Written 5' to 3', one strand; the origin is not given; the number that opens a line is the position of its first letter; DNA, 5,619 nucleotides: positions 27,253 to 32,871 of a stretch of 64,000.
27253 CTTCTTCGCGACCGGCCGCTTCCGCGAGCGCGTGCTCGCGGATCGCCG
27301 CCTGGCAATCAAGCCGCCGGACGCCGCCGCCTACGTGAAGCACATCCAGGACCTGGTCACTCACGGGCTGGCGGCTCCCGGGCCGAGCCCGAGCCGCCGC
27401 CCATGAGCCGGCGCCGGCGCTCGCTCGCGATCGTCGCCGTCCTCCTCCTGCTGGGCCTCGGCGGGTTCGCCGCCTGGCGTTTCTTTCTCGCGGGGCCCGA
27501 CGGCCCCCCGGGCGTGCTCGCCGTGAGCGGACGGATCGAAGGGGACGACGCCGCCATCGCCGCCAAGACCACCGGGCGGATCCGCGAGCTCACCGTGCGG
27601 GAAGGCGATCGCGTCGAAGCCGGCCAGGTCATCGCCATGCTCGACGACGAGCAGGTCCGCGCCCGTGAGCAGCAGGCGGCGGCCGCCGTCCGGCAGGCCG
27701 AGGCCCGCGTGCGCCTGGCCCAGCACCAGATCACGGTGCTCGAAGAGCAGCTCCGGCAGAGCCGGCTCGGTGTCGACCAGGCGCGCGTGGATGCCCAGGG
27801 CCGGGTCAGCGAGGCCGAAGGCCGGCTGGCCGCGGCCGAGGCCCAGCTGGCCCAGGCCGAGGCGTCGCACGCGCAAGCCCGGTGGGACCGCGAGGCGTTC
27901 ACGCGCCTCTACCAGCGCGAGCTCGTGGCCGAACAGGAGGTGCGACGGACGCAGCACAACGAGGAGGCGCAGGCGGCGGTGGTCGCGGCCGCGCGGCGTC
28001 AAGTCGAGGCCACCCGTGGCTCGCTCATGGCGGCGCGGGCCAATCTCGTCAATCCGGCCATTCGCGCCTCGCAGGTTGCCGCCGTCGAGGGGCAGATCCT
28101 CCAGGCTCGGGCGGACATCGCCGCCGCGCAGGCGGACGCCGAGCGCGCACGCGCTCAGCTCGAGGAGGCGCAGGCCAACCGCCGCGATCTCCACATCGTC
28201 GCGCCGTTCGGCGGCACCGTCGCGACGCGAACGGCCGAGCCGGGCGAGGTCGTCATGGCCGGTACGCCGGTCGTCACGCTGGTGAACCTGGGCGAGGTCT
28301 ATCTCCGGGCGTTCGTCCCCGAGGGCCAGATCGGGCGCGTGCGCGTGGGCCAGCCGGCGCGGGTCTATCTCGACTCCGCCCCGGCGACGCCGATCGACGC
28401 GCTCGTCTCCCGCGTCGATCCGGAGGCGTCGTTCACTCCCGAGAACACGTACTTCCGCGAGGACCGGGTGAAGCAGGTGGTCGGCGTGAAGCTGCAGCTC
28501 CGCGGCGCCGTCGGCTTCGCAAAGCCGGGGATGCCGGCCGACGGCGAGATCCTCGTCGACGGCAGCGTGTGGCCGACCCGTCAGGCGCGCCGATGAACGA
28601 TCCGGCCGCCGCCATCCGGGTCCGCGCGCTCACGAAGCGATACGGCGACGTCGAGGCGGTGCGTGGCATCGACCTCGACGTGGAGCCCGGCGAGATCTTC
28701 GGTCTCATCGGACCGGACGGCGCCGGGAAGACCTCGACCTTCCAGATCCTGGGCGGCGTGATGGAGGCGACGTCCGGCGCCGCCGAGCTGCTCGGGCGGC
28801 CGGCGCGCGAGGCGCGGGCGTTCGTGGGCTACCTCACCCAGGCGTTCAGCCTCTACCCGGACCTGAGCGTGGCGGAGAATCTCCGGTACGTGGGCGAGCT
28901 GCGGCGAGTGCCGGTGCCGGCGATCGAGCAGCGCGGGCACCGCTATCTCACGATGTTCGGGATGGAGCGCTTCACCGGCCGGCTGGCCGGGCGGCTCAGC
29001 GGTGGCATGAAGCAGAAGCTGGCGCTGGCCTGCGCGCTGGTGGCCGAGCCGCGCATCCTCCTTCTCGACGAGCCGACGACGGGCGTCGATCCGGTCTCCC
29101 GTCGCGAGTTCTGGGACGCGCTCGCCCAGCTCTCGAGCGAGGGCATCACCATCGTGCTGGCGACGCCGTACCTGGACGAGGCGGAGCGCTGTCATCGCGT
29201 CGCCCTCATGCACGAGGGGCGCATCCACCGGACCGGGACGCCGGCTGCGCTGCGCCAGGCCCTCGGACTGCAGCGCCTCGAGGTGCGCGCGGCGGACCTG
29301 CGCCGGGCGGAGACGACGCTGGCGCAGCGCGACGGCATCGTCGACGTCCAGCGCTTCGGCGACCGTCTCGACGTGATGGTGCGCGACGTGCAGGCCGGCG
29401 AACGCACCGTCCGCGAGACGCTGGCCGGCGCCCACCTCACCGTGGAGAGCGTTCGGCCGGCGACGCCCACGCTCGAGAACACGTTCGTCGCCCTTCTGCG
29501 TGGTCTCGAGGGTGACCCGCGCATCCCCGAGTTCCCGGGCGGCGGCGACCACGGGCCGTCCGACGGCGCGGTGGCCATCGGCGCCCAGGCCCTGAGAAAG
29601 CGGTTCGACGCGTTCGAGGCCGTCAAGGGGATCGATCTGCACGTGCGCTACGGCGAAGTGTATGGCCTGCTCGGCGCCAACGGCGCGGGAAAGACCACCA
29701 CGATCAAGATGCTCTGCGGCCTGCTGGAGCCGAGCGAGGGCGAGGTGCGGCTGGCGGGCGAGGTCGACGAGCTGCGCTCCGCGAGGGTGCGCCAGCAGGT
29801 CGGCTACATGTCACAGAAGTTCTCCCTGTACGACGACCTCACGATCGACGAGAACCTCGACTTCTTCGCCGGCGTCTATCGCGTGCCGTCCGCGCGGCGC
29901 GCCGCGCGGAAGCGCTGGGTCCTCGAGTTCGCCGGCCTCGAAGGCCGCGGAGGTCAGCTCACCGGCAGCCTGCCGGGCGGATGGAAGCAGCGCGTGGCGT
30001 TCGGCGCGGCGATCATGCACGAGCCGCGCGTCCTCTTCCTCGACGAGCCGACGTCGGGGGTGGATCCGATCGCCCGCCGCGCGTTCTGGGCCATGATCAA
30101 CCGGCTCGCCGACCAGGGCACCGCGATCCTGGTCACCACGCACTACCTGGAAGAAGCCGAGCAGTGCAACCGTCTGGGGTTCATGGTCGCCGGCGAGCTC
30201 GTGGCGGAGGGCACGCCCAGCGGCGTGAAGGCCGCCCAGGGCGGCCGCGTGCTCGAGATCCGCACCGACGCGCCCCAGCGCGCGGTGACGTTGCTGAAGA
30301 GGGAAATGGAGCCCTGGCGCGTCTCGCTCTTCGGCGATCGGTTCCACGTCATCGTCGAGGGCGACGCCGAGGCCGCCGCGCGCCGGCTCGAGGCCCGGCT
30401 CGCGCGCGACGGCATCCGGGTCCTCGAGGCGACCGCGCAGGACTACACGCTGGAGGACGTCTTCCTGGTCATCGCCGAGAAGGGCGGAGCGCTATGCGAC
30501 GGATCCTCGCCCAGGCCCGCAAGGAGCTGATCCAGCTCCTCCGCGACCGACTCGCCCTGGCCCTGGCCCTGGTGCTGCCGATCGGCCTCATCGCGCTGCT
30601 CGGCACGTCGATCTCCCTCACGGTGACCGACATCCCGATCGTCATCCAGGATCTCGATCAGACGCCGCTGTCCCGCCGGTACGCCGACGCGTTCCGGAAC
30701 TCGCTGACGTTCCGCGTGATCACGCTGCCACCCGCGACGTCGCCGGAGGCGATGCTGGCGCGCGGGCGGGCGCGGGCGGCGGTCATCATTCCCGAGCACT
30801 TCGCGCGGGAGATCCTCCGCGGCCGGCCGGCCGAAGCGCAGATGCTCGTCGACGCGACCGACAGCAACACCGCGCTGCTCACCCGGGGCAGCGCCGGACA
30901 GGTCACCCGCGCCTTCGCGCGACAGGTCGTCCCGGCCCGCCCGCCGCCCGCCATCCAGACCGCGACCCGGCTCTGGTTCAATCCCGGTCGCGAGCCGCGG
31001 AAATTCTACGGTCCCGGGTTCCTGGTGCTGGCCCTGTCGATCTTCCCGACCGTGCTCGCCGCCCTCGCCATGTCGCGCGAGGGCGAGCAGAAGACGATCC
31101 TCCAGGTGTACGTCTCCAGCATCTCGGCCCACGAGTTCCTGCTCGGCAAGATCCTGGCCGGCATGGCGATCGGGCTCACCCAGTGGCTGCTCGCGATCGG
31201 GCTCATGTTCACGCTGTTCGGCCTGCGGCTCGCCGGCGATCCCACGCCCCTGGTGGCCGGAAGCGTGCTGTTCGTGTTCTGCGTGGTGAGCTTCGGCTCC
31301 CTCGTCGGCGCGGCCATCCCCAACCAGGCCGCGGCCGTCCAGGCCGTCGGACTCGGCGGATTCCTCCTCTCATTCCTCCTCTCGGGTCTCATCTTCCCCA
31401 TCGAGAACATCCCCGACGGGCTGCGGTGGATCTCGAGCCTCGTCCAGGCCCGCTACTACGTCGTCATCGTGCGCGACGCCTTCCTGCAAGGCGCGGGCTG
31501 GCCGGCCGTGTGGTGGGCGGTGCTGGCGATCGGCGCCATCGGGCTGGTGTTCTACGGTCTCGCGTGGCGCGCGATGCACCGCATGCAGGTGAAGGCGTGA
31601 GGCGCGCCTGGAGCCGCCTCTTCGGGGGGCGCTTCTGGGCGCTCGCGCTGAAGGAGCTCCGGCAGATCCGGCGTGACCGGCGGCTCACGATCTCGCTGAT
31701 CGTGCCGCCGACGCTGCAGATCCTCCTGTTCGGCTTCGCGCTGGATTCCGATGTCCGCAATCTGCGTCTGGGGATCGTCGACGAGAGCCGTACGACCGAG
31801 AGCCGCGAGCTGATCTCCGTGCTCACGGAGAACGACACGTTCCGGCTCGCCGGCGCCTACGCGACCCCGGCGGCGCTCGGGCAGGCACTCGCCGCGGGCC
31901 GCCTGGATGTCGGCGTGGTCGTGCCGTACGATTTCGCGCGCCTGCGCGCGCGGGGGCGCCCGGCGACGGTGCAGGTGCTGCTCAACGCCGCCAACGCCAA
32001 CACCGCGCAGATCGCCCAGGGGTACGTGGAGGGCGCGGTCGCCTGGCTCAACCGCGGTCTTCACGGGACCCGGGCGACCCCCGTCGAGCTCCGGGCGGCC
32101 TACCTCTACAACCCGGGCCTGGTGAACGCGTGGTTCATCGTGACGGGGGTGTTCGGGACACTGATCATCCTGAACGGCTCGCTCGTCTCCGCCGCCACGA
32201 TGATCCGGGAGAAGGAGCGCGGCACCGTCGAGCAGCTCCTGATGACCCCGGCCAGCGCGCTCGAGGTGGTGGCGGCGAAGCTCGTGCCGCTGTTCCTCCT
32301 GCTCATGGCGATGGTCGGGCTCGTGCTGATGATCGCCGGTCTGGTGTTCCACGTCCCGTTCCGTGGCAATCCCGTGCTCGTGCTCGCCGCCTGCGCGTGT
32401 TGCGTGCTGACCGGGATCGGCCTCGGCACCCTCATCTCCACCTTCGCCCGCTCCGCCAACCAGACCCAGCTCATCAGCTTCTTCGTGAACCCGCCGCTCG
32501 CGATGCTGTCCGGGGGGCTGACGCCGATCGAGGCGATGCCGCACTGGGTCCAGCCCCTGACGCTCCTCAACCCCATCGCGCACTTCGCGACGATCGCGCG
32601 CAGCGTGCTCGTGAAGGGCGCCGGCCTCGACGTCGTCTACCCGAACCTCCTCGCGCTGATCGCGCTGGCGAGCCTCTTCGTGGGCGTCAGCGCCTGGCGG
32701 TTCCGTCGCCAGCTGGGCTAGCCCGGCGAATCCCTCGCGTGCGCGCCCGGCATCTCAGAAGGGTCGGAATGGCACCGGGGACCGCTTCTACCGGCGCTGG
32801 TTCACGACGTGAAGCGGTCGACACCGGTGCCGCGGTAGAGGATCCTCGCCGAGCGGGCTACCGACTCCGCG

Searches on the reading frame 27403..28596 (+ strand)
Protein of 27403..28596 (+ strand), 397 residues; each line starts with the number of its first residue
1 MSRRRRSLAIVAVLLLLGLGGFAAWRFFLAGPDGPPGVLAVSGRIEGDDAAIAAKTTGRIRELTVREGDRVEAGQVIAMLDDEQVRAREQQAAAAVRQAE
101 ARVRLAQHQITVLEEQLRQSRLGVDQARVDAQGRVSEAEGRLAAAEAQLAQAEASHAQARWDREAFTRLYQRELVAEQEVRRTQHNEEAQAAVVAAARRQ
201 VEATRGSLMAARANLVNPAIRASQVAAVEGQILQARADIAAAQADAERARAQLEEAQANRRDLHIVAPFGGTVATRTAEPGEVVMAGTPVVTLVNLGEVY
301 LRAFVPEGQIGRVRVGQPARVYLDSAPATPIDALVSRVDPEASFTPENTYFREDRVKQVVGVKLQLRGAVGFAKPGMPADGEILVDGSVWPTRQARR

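Call 62: search_protein_families(library=pfam, proteins=[window:27403-28596:+], max_evalue=0.0001)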
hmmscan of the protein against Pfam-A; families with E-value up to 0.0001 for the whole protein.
window:27403-28596:+ (397 aa): 4 families
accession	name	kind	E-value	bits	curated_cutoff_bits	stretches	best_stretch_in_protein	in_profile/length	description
PF16576.10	HlyD_D23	-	5.5e-19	68.7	30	1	208-342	56-188/214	Barrel-sandwich domain of CusB or HlyD membrane-fusion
PF13437.12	HlyD_3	-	8.2e-19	68.8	22.2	1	265-350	2-86/106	HlyD family secretion protein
PF13533.13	Biotin_lipoyl_2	-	6.1e-07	29.6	29.8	1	51-81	2-32/32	Biotin-lipoyl like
PF00364.28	Biotin_lipoyl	-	1.2e-05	25.5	22.1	0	51-80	44-73/73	Biotin-requiring enzyme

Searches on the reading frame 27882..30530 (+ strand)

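Call 62: search_protein_families(library=pfam, proteins=[window:27882-30530:+], max_evalue=0.0001)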
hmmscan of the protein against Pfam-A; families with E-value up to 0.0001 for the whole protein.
window:27882-30530:+ (882 aa): 3 families
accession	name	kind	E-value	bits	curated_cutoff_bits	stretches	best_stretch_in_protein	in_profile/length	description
PF00005.33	ABC_tran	-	1.8e-58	197.4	25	2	582-725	2-137/137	ABC transporter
PF13304.12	AAA_21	-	1.3e-19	71.9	27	1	366-428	232-297/304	AAA domain, putative AbiEii toxin, Type IV TA system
PF13732.12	DrrA1-3_C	-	4.3e-10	40.6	27.4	1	452-536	1-78/81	ATP-binding protein DrrA1-3-like, C-terminal domain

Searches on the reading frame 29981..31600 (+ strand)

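Call 62: search_protein_families(library=pfam, proteins=[window:29981-31600:+], max_evalue=0.0001)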
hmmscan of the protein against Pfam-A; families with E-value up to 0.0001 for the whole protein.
window:29981-31600:+ (539 aa): 3 families
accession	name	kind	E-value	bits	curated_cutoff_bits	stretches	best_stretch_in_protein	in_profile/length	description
PF12698.13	ABC2_membrane_3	-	1.6e-42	146.3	31.6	1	195-529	6-346/347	ABC-2 family transporter protein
PF01061.29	ABC2_membrane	-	6.6e-19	68.7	26.9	1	344-501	51-210/211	ABC-2 type transporter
PF12679.13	ABC2_membrane_2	-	2.1e-11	44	27.2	1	179-472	4-203/283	ABC-2 family transporter protein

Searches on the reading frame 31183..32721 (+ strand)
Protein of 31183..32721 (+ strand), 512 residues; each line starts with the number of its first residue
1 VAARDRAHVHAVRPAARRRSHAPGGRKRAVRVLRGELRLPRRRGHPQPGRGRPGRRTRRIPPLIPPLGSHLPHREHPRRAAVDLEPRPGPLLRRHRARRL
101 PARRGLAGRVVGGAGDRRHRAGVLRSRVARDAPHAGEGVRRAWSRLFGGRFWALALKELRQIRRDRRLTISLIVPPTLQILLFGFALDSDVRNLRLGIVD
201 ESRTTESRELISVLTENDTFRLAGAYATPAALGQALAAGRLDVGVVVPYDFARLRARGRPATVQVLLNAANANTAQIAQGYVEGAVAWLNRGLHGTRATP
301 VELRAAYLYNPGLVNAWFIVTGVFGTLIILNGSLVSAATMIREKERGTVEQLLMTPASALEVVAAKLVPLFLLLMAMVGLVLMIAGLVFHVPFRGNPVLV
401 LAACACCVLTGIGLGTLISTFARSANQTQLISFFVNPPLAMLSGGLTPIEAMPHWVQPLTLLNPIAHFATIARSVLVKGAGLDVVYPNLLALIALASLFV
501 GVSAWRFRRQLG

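Call 62: search_protein_families(library=pfam, proteins=[window:31183-32721:+], max_evalue=0.0001)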
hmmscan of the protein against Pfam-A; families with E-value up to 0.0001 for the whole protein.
window:31183-32721:+ (512 aa): 4 families
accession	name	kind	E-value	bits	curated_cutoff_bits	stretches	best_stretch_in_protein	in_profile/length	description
PF12698.13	ABC2_membrane_3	-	3.7e-45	155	31.6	1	172-504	7-346/347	ABC-2 family transporter protein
PF01061.29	ABC2_membrane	-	4.2e-26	92.2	26.9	1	321-476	52-210/211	ABC-2 type transporter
PF12679.13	ABC2_membrane_2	-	6.9e-19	68.6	27.2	1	152-510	1-281/283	ABC-2 family transporter protein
PF12730.13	ABC2_membrane_4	-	2.1e-06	28.3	27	1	320-419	48-153/179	ABC-2 family transporter protein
